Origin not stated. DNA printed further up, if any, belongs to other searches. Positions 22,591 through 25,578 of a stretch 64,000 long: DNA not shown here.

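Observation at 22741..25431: Intact-looking TssM paralogue that stops exactly before the IcmF_C/TssJ-binding domain, heading the tssB operon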

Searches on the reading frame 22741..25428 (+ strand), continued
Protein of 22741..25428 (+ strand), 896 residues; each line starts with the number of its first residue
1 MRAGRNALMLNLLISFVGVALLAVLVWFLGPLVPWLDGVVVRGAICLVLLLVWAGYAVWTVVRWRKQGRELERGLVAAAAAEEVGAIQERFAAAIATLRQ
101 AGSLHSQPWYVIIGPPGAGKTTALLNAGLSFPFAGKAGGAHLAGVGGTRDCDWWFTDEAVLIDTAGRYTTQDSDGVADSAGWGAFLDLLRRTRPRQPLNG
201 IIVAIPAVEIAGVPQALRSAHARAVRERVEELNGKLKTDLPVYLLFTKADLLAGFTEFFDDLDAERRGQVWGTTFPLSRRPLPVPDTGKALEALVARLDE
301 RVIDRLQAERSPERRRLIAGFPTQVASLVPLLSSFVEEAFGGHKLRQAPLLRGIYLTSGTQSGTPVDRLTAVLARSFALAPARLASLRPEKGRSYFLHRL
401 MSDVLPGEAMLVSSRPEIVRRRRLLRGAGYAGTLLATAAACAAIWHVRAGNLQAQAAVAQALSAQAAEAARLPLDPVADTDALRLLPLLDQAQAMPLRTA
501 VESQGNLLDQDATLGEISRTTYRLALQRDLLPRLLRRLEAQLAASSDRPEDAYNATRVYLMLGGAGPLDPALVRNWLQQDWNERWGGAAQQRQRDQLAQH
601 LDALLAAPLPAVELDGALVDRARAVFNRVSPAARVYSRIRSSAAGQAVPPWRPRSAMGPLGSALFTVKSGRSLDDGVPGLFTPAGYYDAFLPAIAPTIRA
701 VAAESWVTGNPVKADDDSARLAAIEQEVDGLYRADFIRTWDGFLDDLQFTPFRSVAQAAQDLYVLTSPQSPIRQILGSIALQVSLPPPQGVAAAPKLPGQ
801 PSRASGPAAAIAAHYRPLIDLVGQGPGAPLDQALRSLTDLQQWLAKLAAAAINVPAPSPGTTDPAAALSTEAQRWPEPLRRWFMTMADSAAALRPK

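Call 85: find_homologous_proteins(query=P0140, max_evalue=1e-50)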
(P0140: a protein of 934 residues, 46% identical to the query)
Query P0140 (934 aa): 4325 proteins with E <= 1e-50 among 8000 candidates; the best 120 are listed.
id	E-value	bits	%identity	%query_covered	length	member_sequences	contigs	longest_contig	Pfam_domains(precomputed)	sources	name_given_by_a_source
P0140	0.0e+0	2084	100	100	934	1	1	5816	PF06761.18,PF14331.12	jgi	jgi:type VI secretion system protein ImpL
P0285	0.0e+0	1818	87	100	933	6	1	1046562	PF06761.18,PF14331.12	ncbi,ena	-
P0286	0.0e+0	1608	76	100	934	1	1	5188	PF06761.18,PF14331.12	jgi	jgi:type VI secretion system protein ImpL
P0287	0.0e+0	1267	64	100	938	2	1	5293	PF06761.18,PF14331.12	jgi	jgi:type VI secretion system protein ImpL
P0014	0.0e+0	1034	55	99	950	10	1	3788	PF06761.18,PF14331.12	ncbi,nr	ncbi:MAG TPA: type VI secretion system membrane subunit TssM, partial [Caulobacteraceae bacterium]|n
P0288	0.0e+0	1033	53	99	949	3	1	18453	PF06761.18,PF14331.12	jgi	jgi:type VI secretion system protein ImpL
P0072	0.0e+0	1017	54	99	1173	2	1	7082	PF06744.19,PF06761.18,PF14331.12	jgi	jgi:type VI secretion system protein ImpL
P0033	1.2e-297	1008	56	83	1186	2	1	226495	PF06744.19,PF21070.3,PF06761.18,PF14331.12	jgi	jgi:type VI secretion system protein ImpL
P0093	2.6e-295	1000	54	99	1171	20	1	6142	PF06744.19,PF06761.18,PF14331.12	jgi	jgi:type VI secretion system protein ImpL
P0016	2.8e-294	997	52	99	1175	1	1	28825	PF06744.19,PF21070.3,PF06761.18,PF14331.12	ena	-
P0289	7.6e-294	996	52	99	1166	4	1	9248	PF06744.19,PF06761.18,PF14331.12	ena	-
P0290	5.0e-293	993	52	99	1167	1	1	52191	PF06744.19,PF06761.18,PF14331.12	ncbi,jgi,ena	jgi:type VI secretion system protein ImpL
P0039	1.1e-291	988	53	99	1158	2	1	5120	PF06744.19,PF06761.18,PF14331.12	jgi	jgi:type VI secretion system protein ImpL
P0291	7.0e-290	982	52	100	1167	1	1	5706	PF06744.19,PF21070.3,PF06761.18,PF14331.12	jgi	jgi:type VI secretion system protein ImpL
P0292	8.6e-290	982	52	99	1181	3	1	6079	PF06744.19,PF06761.18,PF14331.12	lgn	-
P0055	1.0e-288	979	52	99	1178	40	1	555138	PF06744.19,PF06761.18,PF14331.12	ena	-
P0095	1.2e-288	978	53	99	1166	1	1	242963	PF06744.19,PF06761.18,PF14331.12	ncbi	-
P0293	4.7e-288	976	52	100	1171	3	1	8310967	PF06744.19,PF06761.18,PF14331.12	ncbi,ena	-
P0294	1.0e-287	975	52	99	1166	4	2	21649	PF06744.19,PF06761.18,PF14331.12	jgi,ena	-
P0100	3.4e-287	974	51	99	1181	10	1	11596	PF06744.19,PF06761.18,PF14331.12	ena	-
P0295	6.8e-287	973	53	99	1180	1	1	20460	PF06744.19,PF06761.18,PF14331.12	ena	-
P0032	7.0e-287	972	52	99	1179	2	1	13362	PF06744.19,PF06761.18,PF14331.12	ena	-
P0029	9.6e-286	969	50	99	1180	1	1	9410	PF06744.19,PF06761.18,PF14331.12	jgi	jgi:type VI secretion system protein ImpL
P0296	2.2e-285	968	52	98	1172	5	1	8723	PF06744.19,PF06761.18,PF14331.12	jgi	-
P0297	3.9e-285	967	52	99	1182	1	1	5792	PF06744.19,PF06761.18,PF14331.12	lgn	-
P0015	5.4e-285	966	51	99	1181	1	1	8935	PF06744.19,PF06761.18,PF14331.12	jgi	jgi:type VI secretion system protein ImpL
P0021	6.8e-285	966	51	99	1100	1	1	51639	PF06744.19,PF06761.18,PF14331.12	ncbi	-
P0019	1.3e-284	965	52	99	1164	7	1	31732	PF06744.19,PF06761.18,PF14331.12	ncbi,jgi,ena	jgi:type VI secretion system protein ImpL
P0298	3.6e-283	960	52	99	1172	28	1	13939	PF06744.19,PF06761.18,PF14331.12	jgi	jgi:type VI secretion system protein ImpL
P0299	3.7e-283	960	52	100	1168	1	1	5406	PF06744.19,PF06761.18,PF14331.12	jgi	jgi:type VI secretion system protein ImpL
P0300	4.4e-283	960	51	100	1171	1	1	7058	PF06744.19,PF06761.18,PF14331.12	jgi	jgi:type VI secretion system protein ImpL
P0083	9.9e-283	959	51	99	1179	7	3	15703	PF06744.19,PF06761.18,PF14331.12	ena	-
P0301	2.0e-282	958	51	99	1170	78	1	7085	PF06744.19,PF06761.18,PF14331.12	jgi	jgi:type VI secretion system protein ImpL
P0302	2.4e-282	957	51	100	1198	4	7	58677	PF06744.19,PF06761.18,PF14331.12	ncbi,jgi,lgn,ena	jgi:type VI secretion system protein ImpL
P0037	4.2e-282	957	53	85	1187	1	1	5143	PF06744.19,PF06761.18,PF14331.12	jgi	jgi:type VI secretion system protein ImpL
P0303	7.5e-282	956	51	99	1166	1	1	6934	PF06744.19,PF06761.18,PF14331.12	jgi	jgi:type VI secretion system protein ImpL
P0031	1.2e-281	955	50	99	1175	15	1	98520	PF06744.19,PF06761.18,PF14331.12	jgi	jgi:type VI secretion system protein ImpL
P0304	1.6e-281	955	51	99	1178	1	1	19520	PF06744.19,PF06761.18,PF14331.12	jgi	jgi:type VI secretion system protein ImpL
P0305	2.8e-281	954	50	100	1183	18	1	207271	PF06744.19,PF06761.18,PF14331.12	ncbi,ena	-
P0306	3.9e-281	953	50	99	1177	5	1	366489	PF06744.19,PF21070.3,PF06761.18,PF14331.12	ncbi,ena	-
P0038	7.1e-281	953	51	99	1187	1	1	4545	PF06744.19,PF06761.18,PF14331.12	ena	-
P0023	1.5e-280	952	50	99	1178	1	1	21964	PF06744.19,PF06761.18,PF14331.12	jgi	jgi:type VI secretion system protein ImpL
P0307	3.8e-280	950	51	99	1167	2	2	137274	PF06744.19,PF06761.18,PF14331.12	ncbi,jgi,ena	jgi:type VI secretion system protein ImpL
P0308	8.0e-280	949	51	99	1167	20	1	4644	PF06744.19,PF06761.18,PF14331.12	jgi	jgi:type VI secretion system protein ImpL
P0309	9.8e-280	949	51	99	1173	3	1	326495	PF06744.19,PF21070.3,PF06761.18,PF14331.12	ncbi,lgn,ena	-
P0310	1.5e-279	948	51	99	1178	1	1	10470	PF06744.19,PF06761.18,PF14331.12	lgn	-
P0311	1.7e-279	948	50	100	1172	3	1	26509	PF06744.19,PF06761.18,PF14331.12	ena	-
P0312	2.1e-279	948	52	99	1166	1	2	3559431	PF06744.19,PF06761.18,PF14331.12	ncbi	ncbi:MAG: type VI secretion system membrane subunit TssM [Acetobacteraceae bacterium]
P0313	2.1e-279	948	50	99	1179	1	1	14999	PF06744.19,PF06761.18,PF14331.12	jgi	jgi:type VI secretion system protein ImpL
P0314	2.3e-279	948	51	99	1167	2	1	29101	PF06744.19,PF06761.18,PF14331.12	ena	-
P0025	3.2e-279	947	51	99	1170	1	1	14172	PF06744.19,PF06761.18,PF14331.12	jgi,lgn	jgi:type VI secretion system protein ImpL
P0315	4.8e-279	947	50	99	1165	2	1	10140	PF06744.19,PF06761.18,PF14331.12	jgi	jgi:type VI secretion system protein ImpL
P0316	6.5e-279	946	51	99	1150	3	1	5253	PF06744.19,PF06761.18,PF14331.12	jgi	-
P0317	7.2e-279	946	50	99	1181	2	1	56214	PF06744.19,PF06761.18,PF14331.12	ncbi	-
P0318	8.7e-279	946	50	99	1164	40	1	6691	PF06744.19,PF06761.18,PF14331.12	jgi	jgi:type VI secretion system protein ImpL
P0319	1.2e-278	945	50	100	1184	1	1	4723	PF06744.19,PF06761.18,PF14331.12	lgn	-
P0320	3.5e-278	944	50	99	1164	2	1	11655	PF06744.19,PF06761.18,PF14331.12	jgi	jgi:type VI secretion system protein ImpL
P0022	5.8e-278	943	49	99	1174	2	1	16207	PF06744.19,PF06761.18,PF14331.12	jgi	jgi:type VI secretion system protein ImpL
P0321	7.0e-278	943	50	99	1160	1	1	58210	PF06744.19,PF06761.18,PF14331.12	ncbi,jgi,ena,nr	ncbi:MAG TPA: type VI secretion system membrane subunit TssM [Acetobacteraceae bacterium]|nr:type VI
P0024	9.3e-278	942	50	99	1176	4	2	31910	PF06744.19,PF06761.18,PF14331.12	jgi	jgi:type VI secretion system protein ImpL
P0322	9.7e-278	942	50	99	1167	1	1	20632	PF06744.19,PF06761.18,PF14331.12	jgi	jgi:type VI secretion system protein ImpL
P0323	1.0e-277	942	50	99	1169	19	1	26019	PF06744.19,PF06761.18,PF14331.12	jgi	jgi:type VI secretion system protein ImpL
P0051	1.4e-277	942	50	99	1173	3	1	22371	PF06744.19,PF06761.18,PF14331.12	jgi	jgi:type VI secretion system protein ImpL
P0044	1.7e-277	941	50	99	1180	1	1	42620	PF06744.19,PF21070.3,PF06761.18,PF14331.12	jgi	jgi:type VI secretion system protein ImpL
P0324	3.3e-277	940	51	99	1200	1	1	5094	PF06744.19,PF06761.18,PF14331.12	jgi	jgi:type VI secretion system protein ImpL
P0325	3.5e-277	940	50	99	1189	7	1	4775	PF06744.19,PF06761.18,PF14331.12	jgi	jgi:type VI secretion system protein ImpL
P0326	3.8e-277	940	51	99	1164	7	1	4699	PF06744.19,PF06761.18,PF14331.12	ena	-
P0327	8.2e-277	939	50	99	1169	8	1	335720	PF06744.19,PF06761.18,PF14331.12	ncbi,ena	-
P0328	9.9e-277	939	51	99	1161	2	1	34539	PF06744.19,PF06761.18,PF14331.12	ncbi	-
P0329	2.5e-276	938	49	99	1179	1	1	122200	PF06744.19,PF06761.18,PF14331.12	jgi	jgi:type VI secretion system protein ImpL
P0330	2.7e-276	937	50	99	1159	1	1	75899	PF06744.19,PF06761.18,PF14331.12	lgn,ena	-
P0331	2.7e-276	937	49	99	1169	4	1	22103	PF06744.19,PF06761.18,PF14331.12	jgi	jgi:type VI secretion system protein ImpL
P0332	3.4e-276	937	51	99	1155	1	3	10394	PF06744.19,PF06761.18,PF14331.12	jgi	jgi:type VI secretion system protein ImpL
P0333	3.7e-276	937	50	99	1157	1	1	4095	PF06744.19,PF06761.18,PF14331.12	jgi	jgi:type VI secretion system protein ImpL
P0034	3.9e-276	937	50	99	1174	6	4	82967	PF06744.19,PF06761.18,PF14331.12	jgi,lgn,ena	jgi:type VI secretion system protein ImpL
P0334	4.9e-276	937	51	99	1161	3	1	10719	PF06744.19,PF06761.18,PF14331.12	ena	-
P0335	6.9e-276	936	51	99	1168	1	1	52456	PF06744.19,PF06761.18,PF14331.12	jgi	jgi:type VI secretion system protein ImpL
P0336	7.9e-276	936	51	99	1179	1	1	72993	PF06744.19,PF06761.18,PF14331.12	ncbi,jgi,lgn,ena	-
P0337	9.1e-276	936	50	99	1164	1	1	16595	PF06744.19,PF06761.18,PF14331.12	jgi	jgi:type VI secretion system protein ImpL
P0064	1.0e-275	936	51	99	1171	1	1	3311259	PF06744.19,PF06761.18,PF14331.12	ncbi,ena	-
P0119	3.0e-275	934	49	99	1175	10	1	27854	PF06744.19,PF06761.18,PF14331.12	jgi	jgi:type VI secretion system protein ImpL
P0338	3.7e-275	934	50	99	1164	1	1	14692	PF06744.19,PF06761.18,PF14331.12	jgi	jgi:type VI secretion system protein ImpL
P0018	6.8e-275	933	49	99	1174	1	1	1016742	PF06744.19,PF06761.18,PF14331.12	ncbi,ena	-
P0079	7.6e-275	933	50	99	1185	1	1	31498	PF06744.19,PF06761.18,PF14331.12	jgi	jgi:type VI secretion system protein ImpL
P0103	1.3e-274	932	52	85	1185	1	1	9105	PF06744.19,PF06761.18,PF14331.12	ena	-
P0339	1.6e-274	932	50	99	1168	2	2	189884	PF06744.19,PF06761.18,PF14331.12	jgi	jgi:type VI secretion system protein ImpL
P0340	2.9e-274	931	50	99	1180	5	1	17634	PF06744.19,PF21070.3,PF06761.18,PF14331.12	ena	-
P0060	3.6e-274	930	51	99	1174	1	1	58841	PF06744.19,PF06761.18,PF14331.12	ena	-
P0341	3.9e-274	930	52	96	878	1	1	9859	PF06761.18,PF14331.12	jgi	jgi:type VI secretion system protein ImpL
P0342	4.1e-274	930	50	99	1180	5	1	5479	PF06744.19,PF06761.18,PF14331.12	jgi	-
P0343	4.4e-274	930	49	100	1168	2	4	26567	PF06744.19,PF06761.18,PF14331.12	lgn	-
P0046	4.7e-274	930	50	99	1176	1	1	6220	PF06744.19,PF21070.3,PF06761.18,PF14331.12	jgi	jgi:type VI secretion system protein ImpL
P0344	7.2e-274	929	50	99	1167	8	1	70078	PF06744.19,PF06761.18,PF14331.12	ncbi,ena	-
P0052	7.5e-274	929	49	99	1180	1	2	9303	PF06744.19,PF06761.18,PF14331.12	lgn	-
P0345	7.6e-274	929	51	99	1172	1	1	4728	PF06744.19,PF06761.18,PF14331.12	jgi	jgi:type VI secretion system protein ImpL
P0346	1.3e-273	929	50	100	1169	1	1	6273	PF06744.19,PF06761.18,PF14331.12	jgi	jgi:type VI secretion system protein ImpL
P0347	1.4e-273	928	50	99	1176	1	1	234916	PF06744.19,PF06761.18,PF14331.12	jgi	jgi:type VI secretion system protein ImpL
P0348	1.6e-273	928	51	99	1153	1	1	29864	PF06744.19,PF06761.18,PF14331.12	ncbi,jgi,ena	jgi:type VI secretion system protein ImpL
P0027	1.6e-273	928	49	99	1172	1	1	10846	PF06744.19,PF06761.18,PF14331.12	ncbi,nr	ncbi:MAG: type VI secretion system membrane subunit TssM [Acetobacteraceae bacterium]|nr:type VI sec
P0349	1.8e-273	928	51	99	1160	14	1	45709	PF06744.19,PF06761.18,PF14331.12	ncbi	-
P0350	1.9e-273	928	49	99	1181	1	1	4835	PF06744.19,PF06761.18,PF14331.12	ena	-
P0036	2.3e-273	928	50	99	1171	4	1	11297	PF06744.19,PF06761.18,PF14331.12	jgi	jgi:type VI secretion system protein ImpL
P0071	4.2e-273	927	49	99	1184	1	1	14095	PF06744.19,PF06761.18,PF14331.12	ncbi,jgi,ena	jgi:type VI secretion system protein ImpL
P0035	5.1e-273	927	50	99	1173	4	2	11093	PF06744.19,PF06761.18,PF14331.12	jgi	jgi:type VI secretion system protein ImpL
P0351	5.8e-273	926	50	99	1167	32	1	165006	PF06744.19,PF06761.18,PF14331.12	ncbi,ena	-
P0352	7.1e-273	926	50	99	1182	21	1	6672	PF06744.19,PF06761.18,PF14331.12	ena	-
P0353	8.6e-273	926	50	99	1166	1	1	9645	PF06744.19,PF06761.18,PF14331.12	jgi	jgi:type VI secretion system protein ImpL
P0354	1.0e-272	926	49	99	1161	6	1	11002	PF06744.19,PF06761.18,PF14331.12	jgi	jgi:type VI secretion system protein ImpL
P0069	1.4e-272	925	49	99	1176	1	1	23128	PF06744.19,PF21070.3,PF06761.18,PF14331.12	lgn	-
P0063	1.4e-272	925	50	99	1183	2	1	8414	PF06744.19,PF06761.18,PF14331.12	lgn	-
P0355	1.5e-272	925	50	99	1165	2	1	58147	PF06744.19,PF06761.18,PF14331.12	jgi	jgi:type VI secretion system protein ImpL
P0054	1.7e-272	925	49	99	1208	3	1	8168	PF06744.19,PF06761.18,PF14331.12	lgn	-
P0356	1.9e-272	925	54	90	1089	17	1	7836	PF06744.19,PF21070.3,PF06761.18,PF14331.12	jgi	jgi:type VI secretion system protein ImpL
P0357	2.5e-272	924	49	99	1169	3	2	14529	PF06744.19,PF06761.18,PF14331.12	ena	-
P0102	3.0e-272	924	49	99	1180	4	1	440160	PF06744.19,PF06761.18,PF14331.12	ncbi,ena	-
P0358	3.5e-272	924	50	98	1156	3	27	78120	PF06744.19,PF21070.3,PF06761.18,PF14331.12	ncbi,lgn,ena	-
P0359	3.9e-272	924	50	99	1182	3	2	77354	PF06744.19,PF21070.3,PF06761.18,PF14331.12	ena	-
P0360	7.3e-272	923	51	99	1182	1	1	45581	PF06744.19,PF06761.18,PF14331.12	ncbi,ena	-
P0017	1.2e-271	922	49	99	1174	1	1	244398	PF06744.19,PF06761.18,PF14331.12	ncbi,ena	-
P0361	1.6e-271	922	50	99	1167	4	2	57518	PF06744.19,PF06761.18,PF14331.12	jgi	jgi:type VI secretion system protein ImpL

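Call 86: find_encoding_contigs(protein=P0285, flank=10000, max_places=1)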
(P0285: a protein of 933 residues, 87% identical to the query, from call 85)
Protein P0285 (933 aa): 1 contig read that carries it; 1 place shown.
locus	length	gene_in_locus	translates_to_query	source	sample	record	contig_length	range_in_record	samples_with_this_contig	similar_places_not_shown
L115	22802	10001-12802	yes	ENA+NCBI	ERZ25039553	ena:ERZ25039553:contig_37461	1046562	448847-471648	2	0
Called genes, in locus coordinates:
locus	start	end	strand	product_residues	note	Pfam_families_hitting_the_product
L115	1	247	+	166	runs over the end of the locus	-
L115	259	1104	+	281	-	-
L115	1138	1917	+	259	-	-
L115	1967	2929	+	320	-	-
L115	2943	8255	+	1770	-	PF00109:ketoacyl-synt, PF02801:Ketoacyl-synt_C, PF16197:KAsynt_C_assoc, PF22336:RhiE-like_linker, PF22621:CurL-like_PKS_C, PF00698:Acyl_transf_1, PF08659:KR, PF13561:adh_short_C2, +9 more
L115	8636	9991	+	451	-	PF09850:DotU, PF00691:OmpA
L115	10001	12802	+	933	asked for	PF14331:IcmF-related_N, PF06761:IcmF-related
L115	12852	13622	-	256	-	PF01832:Glucosaminidase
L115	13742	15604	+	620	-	PF00069:Pkinase, PF07714:PK_Tyr_Ser-Thr, PF03109:ABC1 (faint), PF00595:PDZ, PF13180:PDZ_2, PF17820:PDZ_6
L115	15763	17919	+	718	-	PF05954:Phage_GPD, PF04717:Phage_base_V, PF22178:Gp5_trimer_C, PF06715:Gp5_C (faint), PF22178:Gp5_trimer_C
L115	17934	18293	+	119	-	PF20093:DUF6484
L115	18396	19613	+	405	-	PF13646:HEAT_2 (weak)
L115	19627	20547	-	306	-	-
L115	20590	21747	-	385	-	PF13665:Tox-PAAR-like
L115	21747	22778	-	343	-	-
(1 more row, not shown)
